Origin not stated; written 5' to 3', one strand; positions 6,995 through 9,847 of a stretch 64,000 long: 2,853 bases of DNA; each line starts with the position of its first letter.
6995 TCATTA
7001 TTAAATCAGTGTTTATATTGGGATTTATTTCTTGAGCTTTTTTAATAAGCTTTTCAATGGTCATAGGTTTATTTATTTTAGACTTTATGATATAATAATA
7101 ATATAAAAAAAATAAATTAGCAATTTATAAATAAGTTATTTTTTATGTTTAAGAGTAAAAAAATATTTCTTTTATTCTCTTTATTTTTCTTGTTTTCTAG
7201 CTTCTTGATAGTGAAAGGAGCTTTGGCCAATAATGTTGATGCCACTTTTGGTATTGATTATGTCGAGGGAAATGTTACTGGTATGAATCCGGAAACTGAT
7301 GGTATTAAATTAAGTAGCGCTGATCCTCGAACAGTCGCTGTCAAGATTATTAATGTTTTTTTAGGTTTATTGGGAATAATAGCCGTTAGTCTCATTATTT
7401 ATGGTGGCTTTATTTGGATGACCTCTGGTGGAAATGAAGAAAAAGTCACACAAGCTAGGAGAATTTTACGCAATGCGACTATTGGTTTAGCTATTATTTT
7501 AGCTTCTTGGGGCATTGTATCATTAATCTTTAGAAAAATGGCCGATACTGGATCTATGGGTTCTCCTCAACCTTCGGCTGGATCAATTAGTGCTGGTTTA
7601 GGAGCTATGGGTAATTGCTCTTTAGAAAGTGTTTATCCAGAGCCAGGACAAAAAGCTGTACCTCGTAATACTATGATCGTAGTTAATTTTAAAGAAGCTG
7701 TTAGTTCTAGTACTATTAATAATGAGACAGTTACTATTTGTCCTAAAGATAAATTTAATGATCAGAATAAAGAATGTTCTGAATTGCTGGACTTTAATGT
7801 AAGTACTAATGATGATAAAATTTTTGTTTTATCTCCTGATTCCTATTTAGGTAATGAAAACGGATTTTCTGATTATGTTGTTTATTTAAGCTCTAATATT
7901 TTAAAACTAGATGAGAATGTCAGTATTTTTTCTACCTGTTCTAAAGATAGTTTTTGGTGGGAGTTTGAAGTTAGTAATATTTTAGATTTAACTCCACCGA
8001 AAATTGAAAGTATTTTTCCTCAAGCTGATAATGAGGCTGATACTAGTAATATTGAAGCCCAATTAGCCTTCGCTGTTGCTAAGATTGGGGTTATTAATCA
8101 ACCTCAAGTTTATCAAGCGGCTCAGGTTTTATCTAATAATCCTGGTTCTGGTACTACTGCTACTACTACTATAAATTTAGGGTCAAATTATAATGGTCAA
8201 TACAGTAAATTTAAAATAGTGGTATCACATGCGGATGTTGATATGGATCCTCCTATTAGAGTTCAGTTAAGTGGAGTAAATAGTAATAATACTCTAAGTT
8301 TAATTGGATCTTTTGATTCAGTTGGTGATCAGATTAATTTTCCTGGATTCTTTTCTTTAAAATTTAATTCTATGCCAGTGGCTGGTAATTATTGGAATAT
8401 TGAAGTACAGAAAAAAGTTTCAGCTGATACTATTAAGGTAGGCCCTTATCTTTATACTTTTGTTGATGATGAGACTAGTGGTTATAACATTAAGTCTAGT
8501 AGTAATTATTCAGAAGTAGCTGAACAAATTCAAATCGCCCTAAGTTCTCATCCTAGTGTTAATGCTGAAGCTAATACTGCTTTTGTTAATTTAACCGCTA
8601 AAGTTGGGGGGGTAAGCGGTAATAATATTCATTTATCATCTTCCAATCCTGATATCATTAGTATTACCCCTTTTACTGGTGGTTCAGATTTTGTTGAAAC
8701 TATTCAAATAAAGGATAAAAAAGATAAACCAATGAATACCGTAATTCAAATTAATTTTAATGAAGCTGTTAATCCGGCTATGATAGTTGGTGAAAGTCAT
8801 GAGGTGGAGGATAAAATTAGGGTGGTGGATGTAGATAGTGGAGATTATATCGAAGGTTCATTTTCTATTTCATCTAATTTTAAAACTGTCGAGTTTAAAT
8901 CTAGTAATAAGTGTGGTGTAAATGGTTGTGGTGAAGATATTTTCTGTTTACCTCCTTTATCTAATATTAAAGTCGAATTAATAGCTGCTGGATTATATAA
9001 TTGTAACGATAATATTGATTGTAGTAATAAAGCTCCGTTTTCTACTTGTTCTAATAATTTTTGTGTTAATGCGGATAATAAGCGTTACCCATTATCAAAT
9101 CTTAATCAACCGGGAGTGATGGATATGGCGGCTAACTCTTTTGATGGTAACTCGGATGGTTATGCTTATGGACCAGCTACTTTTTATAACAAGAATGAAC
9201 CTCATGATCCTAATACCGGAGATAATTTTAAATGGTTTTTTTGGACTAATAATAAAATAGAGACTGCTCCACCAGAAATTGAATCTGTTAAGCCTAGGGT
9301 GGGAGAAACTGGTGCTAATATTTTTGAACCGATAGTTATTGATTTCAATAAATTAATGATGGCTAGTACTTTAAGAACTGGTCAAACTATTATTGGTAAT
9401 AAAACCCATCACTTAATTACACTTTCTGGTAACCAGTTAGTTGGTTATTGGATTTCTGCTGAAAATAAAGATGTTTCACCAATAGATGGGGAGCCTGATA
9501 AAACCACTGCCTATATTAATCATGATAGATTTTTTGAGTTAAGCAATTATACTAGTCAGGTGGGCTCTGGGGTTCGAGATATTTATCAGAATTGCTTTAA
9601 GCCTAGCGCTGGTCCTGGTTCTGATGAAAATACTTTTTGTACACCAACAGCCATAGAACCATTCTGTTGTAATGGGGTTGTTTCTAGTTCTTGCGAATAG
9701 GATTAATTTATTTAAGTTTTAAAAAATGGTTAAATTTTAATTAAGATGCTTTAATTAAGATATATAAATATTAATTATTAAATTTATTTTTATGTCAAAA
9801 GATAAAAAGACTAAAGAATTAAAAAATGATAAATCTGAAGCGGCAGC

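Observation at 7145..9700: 851-aa Cys-rich surface protein anchored by a VirB2/TrbC-pilin-like N-terminal module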

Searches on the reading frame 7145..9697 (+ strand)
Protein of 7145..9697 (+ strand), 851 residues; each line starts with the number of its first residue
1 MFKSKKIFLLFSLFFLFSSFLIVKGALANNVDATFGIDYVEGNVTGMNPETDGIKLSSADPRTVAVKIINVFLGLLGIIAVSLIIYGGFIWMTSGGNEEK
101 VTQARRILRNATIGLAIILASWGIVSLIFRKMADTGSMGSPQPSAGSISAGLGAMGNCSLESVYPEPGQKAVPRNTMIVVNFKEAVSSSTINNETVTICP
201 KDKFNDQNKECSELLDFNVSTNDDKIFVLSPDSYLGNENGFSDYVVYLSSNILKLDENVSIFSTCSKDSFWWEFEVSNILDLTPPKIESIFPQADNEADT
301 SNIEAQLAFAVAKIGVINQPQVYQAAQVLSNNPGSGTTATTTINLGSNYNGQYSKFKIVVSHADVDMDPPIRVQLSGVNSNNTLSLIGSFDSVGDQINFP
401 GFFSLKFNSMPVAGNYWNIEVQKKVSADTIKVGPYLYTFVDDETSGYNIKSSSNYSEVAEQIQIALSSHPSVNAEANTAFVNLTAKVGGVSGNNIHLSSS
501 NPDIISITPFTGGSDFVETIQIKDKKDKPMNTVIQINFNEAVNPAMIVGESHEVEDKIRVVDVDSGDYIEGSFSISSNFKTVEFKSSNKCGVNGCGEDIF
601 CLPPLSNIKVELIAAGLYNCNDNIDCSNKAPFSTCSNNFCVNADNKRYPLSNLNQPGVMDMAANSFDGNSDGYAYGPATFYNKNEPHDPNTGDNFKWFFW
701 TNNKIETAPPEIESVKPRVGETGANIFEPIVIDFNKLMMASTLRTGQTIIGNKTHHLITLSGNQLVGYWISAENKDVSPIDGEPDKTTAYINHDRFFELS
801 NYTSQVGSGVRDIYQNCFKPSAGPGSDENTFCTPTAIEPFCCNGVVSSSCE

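Call 3: search_protein_families(library=pfam, proteins=[window:7145-9697:+], max_evalue=1)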
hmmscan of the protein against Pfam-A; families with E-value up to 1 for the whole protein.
window:7145-9697:+ (851 aa): 4 families
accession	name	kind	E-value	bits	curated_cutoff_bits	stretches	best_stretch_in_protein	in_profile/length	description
PF13205.12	Big_5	-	1.8e-13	51.5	23.6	2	159-258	6-93/105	Bacterial Ig-like domain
PF18895.5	T4SS_pilin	-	8.5e-10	39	26.6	1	63-128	7-71/71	Type IV secretion system pilin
PF14794.11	DUF4479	-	0.063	13.5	25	1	441-468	22-49/71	Domain of unknown function (DUF4479)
PF02322.20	Cyt_bd_oxida_II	-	0.12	12.1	35.6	1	60-128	146-211/302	Cytochrome bd terminal oxidase subunit II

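Call 4: search_protein_families(library=ncbifam, proteins=[window:7145-9697:+], max_evalue=1)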
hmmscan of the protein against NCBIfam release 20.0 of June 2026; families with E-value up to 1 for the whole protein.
window:7145-9697:+ (851 aa): 1 family
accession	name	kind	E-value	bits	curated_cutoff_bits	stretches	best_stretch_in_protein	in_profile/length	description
NF045849.1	ICE_MMCAP2_0565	equivalog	2.8e-07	30.1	40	1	67-129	15-77/80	Mbov_0395 family pilin-like conjugal transfer protein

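Call 8: find_homologous_proteins(query=window:7145-9697:+, max_evalue=0.001)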
Query window:7145-9697:+ (851 aa): 293 proteins with E <= 0.001 among 8000 candidates; the best 120 are listed.
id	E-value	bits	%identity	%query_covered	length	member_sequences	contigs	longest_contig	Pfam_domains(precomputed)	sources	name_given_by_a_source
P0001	0.0e+0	1917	99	100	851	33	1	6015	PF13205.13,PF18895.6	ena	-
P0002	0.0e+0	1136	59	100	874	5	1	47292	PF13205.13,PF18895.6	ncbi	-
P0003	0.0e+0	1111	59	100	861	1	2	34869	PF13205.13,PF18895.6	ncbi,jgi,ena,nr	ncbi:MAG TPA: pilin [bacterium]|nr:pilin [bacterium]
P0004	0.0e+0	1095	58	100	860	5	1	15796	PF13205.13,PF18895.6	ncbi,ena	-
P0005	1.2e-266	905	51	100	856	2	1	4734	PF13205.13,PF18895.6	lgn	-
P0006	2.3e-262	891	51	100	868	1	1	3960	PF13205.13,PF18895.6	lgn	-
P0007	2.5e-261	888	51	100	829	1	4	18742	PF13205.13,PF18895.6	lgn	-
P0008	1.9e-258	878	50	99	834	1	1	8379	PF13205.13,PF18895.6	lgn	-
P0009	1.2e-254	866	51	100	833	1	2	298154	PF13205.13,PF18895.6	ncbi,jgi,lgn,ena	-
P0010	6.0e-254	863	52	95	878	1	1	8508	PF13205.13,PF18895.6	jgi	jgi:hypothetical protein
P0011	4.6e-253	860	50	100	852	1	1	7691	PF13205.13,PF18895.6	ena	-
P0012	3.9e-252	857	49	100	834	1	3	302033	PF13205.13,PF18895.6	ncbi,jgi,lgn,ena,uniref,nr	ncbi:hypothetical protein CVU82_00595 [Candidatus Falkowbacteria bacterium HGW-Falkowbacteria-1]|uni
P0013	9.4e-252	856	50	100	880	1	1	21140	PF13205.13,PF18895.6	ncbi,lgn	-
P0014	2.4e-248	845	51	96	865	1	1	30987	PF13205.13,PF18895.6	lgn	-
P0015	9.0e-246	836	50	95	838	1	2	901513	PF13205.13,PF18895.6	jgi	jgi:hypothetical protein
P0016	4.7e-244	830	49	99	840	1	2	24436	PF13205.13,PF18895.6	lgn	-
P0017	3.5e-238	811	50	95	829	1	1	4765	PF13205.13,PF18895.6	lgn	-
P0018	5.5e-237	807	50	95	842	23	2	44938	PF13205.13,PF18895.6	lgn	-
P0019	3.8e-236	804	48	93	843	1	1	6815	PF13205.13,PF18895.6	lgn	-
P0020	1.5e-235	802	48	100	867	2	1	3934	PF13205.13,PF18895.6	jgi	-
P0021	3.8e-235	801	49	94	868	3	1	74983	PF13205.13,PF18895.6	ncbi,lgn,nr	ncbi:MAG: pilin [Patescibacteria group bacterium]|nr:pilin [Patescibacteria group bacterium]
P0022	5.0e-235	801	48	100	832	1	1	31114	PF13205.13,PF18895.6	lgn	-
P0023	7.8e-233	793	48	100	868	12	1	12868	PF13205.13,PF18895.6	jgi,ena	-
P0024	2.0e-231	789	47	100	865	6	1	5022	PF13205.13,PF18895.6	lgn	-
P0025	3.8e-231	788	47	100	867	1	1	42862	PF13205.13,PF18895.6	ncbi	-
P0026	1.5e-228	779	47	95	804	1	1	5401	PF13205.13,PF18895.6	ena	-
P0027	1.6e-226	772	49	94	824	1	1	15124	PF13205.13,PF18895.6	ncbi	-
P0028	2.1e-226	772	48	100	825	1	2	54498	PF13205.13,PF18895.6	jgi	jgi:hypothetical protein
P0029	6.2e-226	771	47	98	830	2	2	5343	PF13205.13,PF18895.6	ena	-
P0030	8.9e-226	770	47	99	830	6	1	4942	PF13205.13,PF18895.6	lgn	-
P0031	1.2e-225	770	46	95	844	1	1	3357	PF13205.13,PF18895.6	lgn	-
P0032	1.7e-224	766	48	94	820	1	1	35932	PF13205.13,PF18895.6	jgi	jgi:hypothetical protein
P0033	4.3e-223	761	46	99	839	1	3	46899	PF13205.13,PF18895.6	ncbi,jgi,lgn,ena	ncbi:MAG: Ig-like domain-containing protein [Patescibacteria group bacterium]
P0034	5.1e-223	761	46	95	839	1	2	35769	PF13205.13,PF18895.6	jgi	jgi:hypothetical protein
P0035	1.2e-211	723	45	100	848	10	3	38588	PF13205.13,PF18895.6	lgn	-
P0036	3.7e-203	695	45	95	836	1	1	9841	PF13205.13,PF18895.6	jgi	-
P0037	3.5e-199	682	44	100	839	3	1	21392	PF13205.13,PF18895.6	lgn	-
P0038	9.5e-199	681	44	100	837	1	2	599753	PF13205.13,PF18895.6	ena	-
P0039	4.8e-194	665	45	88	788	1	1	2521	PF13205.13,PF18895.6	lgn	-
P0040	1.4e-182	627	42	94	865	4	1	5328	PF13205.13,PF18895.6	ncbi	-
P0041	1.8e-180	620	42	98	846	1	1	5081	PF13205.13,PF18895.6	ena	-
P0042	1.9e-180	620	41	99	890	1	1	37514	PF13205.13,PF18895.6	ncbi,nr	ncbi:MAG: Ig-like domain-containing protein [Patescibacteria group bacterium]|nr:Ig-like domain-cont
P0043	1.7e-177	610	40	94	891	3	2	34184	PF13205.13,PF18895.6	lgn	-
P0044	2.2e-177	610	41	95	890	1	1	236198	PF13205.13,PF18895.6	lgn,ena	-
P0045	8.5e-177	608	41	99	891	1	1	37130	PF13205.13,PF18895.6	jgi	jgi:hypothetical protein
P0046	2.5e-176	606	41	99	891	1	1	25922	PF13205.13,PF18895.6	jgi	jgi:hypothetical protein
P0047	1.3e-175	604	41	93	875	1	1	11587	PF13205.13,PF18895.6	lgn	-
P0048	1.5e-175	604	39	100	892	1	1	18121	PF13205.13,PF18895.6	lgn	-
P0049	2.3e-174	600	41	99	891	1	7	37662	PF13205.13,PF18895.6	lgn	-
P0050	5.2e-174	599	39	99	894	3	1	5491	PF13205.13,PF18895.6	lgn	-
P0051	1.0e-173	598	40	99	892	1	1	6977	PF13205.13,PF18895.6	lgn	-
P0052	1.2e-173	598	39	99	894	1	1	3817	PF13205.13,PF18895.6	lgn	-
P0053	1.3e-173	598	39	99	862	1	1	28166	PF13205.13,PF18895.6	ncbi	-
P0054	2.7e-173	596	40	100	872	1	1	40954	PF13205.13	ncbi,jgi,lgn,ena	-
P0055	5.2e-172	592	41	99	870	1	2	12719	PF13205.13,PF18895.6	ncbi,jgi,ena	-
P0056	1.5e-171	591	40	69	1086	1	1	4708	PF09603.16,PF13205.13,PF18895.6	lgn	-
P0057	5.4e-171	589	39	98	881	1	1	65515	PF13205.13,PF18895.6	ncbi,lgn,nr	ncbi:MAG: Ig-like domain-containing protein [bacterium]|nr:Ig-like domain-containing protein [bacter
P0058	2.3e-170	587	40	93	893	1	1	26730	PF13205.13,PF18895.6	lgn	-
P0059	2.5e-170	587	39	95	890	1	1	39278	PF13205.13,PF18895.6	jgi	-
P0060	7.5e-170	585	40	99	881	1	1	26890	PF13205.13,PF18895.6,PF04956.19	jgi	jgi:hypothetical protein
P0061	9.5e-170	585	39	99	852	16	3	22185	PF13205.13,PF18895.6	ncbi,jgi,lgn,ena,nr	ncbi:hypothetical protein COX69_01960 [Candidatus Falkowbacteria bacterium CG_4_10_14_0_2_um_filter_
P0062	3.0e-169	583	40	98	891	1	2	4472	PF13205.13,PF18895.6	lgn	-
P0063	2.5e-167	577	41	100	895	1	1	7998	PF13205.13,PF18895.6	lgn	-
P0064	2.6e-167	577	40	99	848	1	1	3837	PF13205.13,PF18895.6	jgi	jgi:hypothetical protein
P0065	4.7e-167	576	39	99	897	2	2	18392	PF13205.13,PF18895.6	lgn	-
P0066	4.6e-166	573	42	98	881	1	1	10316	PF13205.13,PF18895.6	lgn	-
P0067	5.9e-166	572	41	99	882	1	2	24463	PF13205.13,PF18895.6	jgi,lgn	-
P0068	4.6e-165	569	38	98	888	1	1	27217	PF13205.13,PF18895.6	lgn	-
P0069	5.7e-165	569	39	99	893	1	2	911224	PF13205.13,PF18895.6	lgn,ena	-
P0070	1.4e-164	568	38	94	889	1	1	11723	PF13205.13,PF18895.6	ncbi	-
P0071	3.3e-164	566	39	92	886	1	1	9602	PF13205.13,PF18895.6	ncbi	-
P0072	3.5e-163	563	39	100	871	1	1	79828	PF13205.13,PF18895.6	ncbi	-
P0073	7.9e-163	562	39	99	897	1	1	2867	PF13205.13,PF18895.6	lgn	-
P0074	1.8e-162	561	39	100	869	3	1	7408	PF13205.13,PF18895.6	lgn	-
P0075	9.5e-162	558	39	95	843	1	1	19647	PF13205.13,PF18895.6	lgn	-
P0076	9.6e-162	558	39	98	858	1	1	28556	PF13205.13,PF18895.6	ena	-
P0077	2.9e-161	557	40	94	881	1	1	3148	PF13205.13,PF18895.6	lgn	-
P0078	4.0e-161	556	38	94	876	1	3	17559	PF13205.13,PF18895.6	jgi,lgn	jgi:HSP20 family molecular chaperone IbpA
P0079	9.7e-160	552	39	100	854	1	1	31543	PF13205.13,PF18895.6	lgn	-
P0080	5.1e-159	549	38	99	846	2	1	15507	PF13205.13,PF18895.6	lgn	-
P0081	6.1e-159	549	38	95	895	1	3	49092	PF13205.13,PF18895.6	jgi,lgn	-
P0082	8.3e-159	549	37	95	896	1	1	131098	PF13205.13,PF18895.6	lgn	-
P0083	1.2e-158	548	40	99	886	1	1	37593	PF13205.13,PF18895.6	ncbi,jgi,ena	-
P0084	2.5e-158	547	39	92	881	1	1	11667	PF13205.13,PF18895.6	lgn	-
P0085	3.4e-158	546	38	99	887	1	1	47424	PF13205.13,PF18895.6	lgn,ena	-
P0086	5.6e-158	546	37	98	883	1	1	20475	PF13205.13,PF18895.6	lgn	-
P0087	1.0e-157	545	37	98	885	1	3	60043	PF13205.13,PF18895.6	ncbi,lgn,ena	-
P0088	1.1e-157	545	37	99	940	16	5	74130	PF13205.13,PF18895.6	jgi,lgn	jgi:hypothetical protein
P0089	1.4e-157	544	38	100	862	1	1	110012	PF13205.13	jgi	-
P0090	3.7e-156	540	40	97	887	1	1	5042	PF13205.13,PF18895.6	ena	-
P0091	5.0e-156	539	37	99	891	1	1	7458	PF13205.13,PF18895.6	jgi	jgi:hypothetical protein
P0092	1.4e-155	538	38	99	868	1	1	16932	PF13205.13,PF18895.6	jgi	jgi:hypothetical protein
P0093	2.1e-155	537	39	96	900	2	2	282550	PF13205.13,PF18895.6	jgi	-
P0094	2.5e-155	537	37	96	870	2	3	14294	PF13205.13,PF18895.6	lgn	-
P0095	2.7e-155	537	38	94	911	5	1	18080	PF13205.13,PF18895.6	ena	-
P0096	3.4e-155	537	39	98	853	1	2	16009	PF13205.13,PF18895.6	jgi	jgi:hypothetical protein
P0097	4.5e-155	536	37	98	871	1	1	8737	PF13205.13,PF18895.6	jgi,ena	-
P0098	6.2e-155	536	38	99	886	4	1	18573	PF13205.13,PF18895.6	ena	-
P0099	9.1e-155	535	38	99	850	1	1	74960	PF13205.13,PF18895.6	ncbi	-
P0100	5.1e-154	533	37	100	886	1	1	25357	PF13205.13,PF18895.6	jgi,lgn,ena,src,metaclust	metaclust:\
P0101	2.5e-153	530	38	94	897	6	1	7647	PF13205.13,PF18895.6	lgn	-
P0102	6.4e-153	529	39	99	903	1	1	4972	PF13205.13,PF18895.6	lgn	-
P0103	1.2e-152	528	39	96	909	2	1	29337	PF13205.13,PF18895.6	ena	-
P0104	1.5e-152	528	35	98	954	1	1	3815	PF13205.13,PF18895.6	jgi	jgi:hypothetical protein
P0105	5.1e-152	526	38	99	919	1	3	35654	PF13205.13,PF18895.6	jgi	jgi:hypothetical protein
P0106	8.9e-152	525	38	100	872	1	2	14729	PF13205.13,PF18895.6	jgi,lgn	-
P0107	8.9e-152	525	37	92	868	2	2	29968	PF13205.13,PF18895.6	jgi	-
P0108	2.0e-151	524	37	95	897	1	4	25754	PF13205.13,PF18895.6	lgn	-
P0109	3.1e-151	523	37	100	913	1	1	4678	PF13205.13,PF18895.6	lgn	-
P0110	3.8e-150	520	38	96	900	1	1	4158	PF13205.13,PF18895.6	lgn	-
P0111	5.2e-150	519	37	98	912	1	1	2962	PF13205.13,PF18895.6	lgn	-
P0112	5.5e-150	519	38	95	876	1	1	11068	PF13205.13,PF18895.6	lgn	-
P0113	8.4e-150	519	38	99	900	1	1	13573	PF13205.13,PF18895.6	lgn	-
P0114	8.5e-150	519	38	100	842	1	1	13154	PF13205.13,PF18895.6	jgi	-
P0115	1.0e-149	518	37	97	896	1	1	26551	PF13205.13,PF18895.6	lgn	-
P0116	1.4e-149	518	40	94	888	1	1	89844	PF13205.13,PF18895.6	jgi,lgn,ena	-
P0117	1.9e-149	518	37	99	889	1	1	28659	PF13205.13,PF18895.6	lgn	-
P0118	2.1e-149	517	37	93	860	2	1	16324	PF13205.13,PF18895.6,PF04956.19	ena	-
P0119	2.2e-149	517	38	93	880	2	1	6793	PF13205.13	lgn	-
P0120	6.6e-149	516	37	100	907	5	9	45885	PF13205.13,PF18895.6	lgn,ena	-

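Call 12: find_encoding_contigs(protein=P0015, flank=10000, max_places=2)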
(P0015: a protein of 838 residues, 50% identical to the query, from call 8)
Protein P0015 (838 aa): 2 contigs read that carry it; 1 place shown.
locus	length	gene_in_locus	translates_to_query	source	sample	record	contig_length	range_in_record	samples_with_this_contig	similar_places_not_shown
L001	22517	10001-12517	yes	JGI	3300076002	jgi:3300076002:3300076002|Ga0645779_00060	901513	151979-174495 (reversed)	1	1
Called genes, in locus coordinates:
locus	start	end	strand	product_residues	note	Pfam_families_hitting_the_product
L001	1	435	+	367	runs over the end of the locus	PF07963:N_methyl, PF09603:Fib_succ_major (faint)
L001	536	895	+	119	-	PF22296:bAvd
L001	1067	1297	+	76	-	PF26707:DUF8237 (weak)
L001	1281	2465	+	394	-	PF00078:RVT_1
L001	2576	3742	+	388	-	PF13173:AAA_14, PF13635:DUF4143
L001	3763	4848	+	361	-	PF05496:RuvB_N, PF00004:AAA, PF07728:AAA_5, PF17864:AAA_lid_4, PF05491:WHD_RuvB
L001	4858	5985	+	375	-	-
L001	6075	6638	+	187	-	PF10502:Peptidase_S26, PF00717:Peptidase_S24 (weak)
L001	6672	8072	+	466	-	PF01409:tRNA-synt_2d (faint), PF13393:tRNA-synt_His, PF00587:tRNA-synt_2b (weak), PF03129:HGTP_anticodon (weak)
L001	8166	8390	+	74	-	-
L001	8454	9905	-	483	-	PF13328:HD_4, PF01966:HD, PF04607:RelA_SpoT, PF02824:TGS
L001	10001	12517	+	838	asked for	PF18895:T4SS_pilin, PF13205:Big_5 (weak)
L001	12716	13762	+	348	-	PF02283:CobU (faint), PF00154:RecA_N, PF06745:ATPase (faint), PF08423:Rad51, PF27531:MT3502_N (weak), PF01637:ATPase_2 (faint), PF21096:RecA_C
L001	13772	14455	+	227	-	PF00696:AA_kinase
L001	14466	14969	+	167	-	PF02075:RuvC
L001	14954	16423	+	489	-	PF08323:Glyco_transf_5, PF13439:Glyco_transf_4, PF00534:Glycos_transf_1, PF13692:Glyco_trans_1_4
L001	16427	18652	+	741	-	PF01074:Glyco_hydro_38N, PF01522:Polysacc_deac_1 (faint), PF03065:Glyco_hydro_57, PF01636:APH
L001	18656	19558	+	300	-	PF02811:PHP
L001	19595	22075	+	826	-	-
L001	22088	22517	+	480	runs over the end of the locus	PF08245:Mur_ligase_M, PF02875:Mur_ligase_C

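Call 13: find_encoding_contigs(protein=P0069, flank=10000, max_places=2)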
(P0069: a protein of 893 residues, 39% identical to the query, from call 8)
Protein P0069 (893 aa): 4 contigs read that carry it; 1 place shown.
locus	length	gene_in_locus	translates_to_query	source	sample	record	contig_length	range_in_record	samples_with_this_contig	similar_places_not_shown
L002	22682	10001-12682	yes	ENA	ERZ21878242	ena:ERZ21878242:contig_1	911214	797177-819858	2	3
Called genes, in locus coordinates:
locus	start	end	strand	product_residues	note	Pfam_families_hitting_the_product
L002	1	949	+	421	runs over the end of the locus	PF00675:Peptidase_M16, PF05193:Peptidase_M16_C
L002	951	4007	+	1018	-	PF00580:UvrD-helicase, PF01443:Viral_helicase1 (faint), PF13245:AAA_19, PF13604:AAA_30 (faint), PF01930:Cas_Cas4 (faint), PF13361:UvrD_C, PF13538:UvrD_C_2 (faint), PF12705:PDDEXK_1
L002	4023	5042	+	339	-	PF05673:DUF815 (faint), PF01078:Mg_chelatase (faint), PF05496:RuvB_N, PF13191:AAA_16 (weak), PF00004:AAA, PF07728:AAA_5, PF17864:AAA_lid_4, PF05491:WHD_RuvB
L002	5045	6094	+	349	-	PF02547:Queuosine_synth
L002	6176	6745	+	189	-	PF10502:Peptidase_S26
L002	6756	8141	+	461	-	PF13393:tRNA-synt_His, PF00587:tRNA-synt_2b, PF03129:HGTP_anticodon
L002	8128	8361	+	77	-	-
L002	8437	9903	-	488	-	PF13328:HD_4, PF01966:HD, PF04607:RelA_SpoT, PF02824:TGS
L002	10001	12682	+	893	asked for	PF18895:T4SS_pilin, PF13205:Big_5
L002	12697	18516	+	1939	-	PF04956:TrbC (weak), PF18895:T4SS_pilin, PF01833:TIG, PF13205:Big_5 (weak)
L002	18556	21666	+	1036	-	-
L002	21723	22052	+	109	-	-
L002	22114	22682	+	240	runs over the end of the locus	PF18884:TSP3_bac (weak)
